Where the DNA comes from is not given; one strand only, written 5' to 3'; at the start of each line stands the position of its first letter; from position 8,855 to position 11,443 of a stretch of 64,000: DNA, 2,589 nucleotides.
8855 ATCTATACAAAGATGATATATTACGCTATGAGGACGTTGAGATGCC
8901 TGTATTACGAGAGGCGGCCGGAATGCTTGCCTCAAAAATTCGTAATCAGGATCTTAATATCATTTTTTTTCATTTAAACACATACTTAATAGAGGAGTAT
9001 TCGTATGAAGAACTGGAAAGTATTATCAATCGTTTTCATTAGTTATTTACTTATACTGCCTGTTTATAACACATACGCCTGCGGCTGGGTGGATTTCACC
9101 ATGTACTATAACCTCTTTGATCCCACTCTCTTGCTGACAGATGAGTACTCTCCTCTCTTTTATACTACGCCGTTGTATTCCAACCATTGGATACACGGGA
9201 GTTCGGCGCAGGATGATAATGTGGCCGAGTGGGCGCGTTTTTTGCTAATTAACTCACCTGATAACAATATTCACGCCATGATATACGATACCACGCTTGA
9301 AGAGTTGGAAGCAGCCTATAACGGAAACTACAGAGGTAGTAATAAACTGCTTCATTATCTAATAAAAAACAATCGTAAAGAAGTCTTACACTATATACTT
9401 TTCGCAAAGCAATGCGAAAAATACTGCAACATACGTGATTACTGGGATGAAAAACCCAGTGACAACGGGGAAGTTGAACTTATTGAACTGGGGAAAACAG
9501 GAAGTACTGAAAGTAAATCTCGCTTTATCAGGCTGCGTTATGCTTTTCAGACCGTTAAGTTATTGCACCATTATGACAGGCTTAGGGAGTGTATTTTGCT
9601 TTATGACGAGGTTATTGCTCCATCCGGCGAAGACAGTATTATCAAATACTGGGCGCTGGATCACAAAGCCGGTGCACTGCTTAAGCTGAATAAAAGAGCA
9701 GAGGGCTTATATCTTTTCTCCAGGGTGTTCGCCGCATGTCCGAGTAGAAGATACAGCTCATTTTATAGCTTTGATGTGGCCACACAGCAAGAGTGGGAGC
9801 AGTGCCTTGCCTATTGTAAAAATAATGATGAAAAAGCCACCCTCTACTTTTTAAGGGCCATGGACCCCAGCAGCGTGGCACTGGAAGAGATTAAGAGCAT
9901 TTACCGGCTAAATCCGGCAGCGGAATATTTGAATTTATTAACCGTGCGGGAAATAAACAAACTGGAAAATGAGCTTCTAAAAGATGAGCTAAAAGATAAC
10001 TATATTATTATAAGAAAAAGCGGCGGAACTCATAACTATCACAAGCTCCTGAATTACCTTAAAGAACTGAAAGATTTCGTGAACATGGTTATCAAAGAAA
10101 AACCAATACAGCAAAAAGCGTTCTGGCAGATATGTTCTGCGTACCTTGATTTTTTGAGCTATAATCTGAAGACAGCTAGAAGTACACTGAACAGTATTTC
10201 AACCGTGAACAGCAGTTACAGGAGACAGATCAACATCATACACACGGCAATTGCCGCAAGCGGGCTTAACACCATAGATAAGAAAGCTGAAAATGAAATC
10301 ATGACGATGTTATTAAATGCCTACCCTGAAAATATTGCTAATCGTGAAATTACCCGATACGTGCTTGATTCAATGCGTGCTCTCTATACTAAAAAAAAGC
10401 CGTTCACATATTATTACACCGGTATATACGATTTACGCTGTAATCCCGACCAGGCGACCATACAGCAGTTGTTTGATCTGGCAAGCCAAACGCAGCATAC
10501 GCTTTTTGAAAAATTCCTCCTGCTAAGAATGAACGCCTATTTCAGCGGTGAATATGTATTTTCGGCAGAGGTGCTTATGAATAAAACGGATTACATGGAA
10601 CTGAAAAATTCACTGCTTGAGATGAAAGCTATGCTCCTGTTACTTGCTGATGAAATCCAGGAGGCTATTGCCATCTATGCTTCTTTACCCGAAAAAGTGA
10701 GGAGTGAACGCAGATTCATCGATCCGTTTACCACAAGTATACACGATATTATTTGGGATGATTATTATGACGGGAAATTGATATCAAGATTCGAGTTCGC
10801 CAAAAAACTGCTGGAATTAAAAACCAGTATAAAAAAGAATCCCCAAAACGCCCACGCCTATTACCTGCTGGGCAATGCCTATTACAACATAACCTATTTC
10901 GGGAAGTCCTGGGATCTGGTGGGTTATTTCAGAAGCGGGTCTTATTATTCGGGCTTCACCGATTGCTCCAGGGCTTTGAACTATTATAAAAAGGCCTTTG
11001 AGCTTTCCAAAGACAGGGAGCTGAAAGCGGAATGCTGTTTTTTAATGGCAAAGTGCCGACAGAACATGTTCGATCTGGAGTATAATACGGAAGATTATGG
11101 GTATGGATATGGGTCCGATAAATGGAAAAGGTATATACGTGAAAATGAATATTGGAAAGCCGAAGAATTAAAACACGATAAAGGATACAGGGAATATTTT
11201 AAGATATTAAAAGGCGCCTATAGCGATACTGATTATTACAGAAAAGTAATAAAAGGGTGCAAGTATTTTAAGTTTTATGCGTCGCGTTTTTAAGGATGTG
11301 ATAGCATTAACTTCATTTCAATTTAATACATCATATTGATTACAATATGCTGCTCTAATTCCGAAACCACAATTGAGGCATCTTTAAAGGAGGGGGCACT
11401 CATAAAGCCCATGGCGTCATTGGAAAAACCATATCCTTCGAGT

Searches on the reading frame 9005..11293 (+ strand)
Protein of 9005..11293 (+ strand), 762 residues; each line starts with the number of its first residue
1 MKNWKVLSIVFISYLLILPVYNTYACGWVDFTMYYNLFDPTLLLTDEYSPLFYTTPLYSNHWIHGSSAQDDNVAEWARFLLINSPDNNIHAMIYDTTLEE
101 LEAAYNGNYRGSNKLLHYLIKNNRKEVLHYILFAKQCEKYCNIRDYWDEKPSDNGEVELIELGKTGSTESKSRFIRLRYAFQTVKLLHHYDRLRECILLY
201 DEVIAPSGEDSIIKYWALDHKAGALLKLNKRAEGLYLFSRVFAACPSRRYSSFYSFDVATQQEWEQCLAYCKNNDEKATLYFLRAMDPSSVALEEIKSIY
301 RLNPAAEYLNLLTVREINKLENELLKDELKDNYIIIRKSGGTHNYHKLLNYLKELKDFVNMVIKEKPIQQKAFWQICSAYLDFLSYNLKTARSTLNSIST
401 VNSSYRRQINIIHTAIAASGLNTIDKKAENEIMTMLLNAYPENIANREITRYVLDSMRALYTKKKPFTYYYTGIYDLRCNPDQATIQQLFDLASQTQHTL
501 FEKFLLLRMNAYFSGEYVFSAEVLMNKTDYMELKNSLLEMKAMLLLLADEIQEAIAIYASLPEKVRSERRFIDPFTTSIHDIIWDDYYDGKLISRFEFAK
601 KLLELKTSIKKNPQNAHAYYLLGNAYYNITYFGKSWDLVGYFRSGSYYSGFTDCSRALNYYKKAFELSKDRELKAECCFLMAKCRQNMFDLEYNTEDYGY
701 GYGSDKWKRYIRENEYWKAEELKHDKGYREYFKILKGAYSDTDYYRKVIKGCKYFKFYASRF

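Call 7: search_protein_families(library=pfam, proteins=[window:9005-11293:+], max_evalue=0.01)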
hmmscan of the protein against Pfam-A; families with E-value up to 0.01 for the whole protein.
window:9005-11293:+ (762 aa): 2 families
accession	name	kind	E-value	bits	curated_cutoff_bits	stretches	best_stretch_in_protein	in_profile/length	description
PF13414.12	TPR_11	-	0.00015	21.8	26.8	1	604-628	16-40/42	TPR repeat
PF13431.12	TPR_17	-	0.0029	18.2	24.4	1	606-628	3-25/34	Tetratricopeptide repeat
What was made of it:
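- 9005..11293 (+): 762-aa TPR-containing protein, convergent. It is the syntenic right flank of the locus. Call 7.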

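Call 47: search_protein_families(library=ncbifam, proteins=[window:9005-11293:+], max_evalue=0.001)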
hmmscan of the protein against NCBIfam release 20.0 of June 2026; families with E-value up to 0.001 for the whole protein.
window:9005-11293:+ (762 aa): 0 families
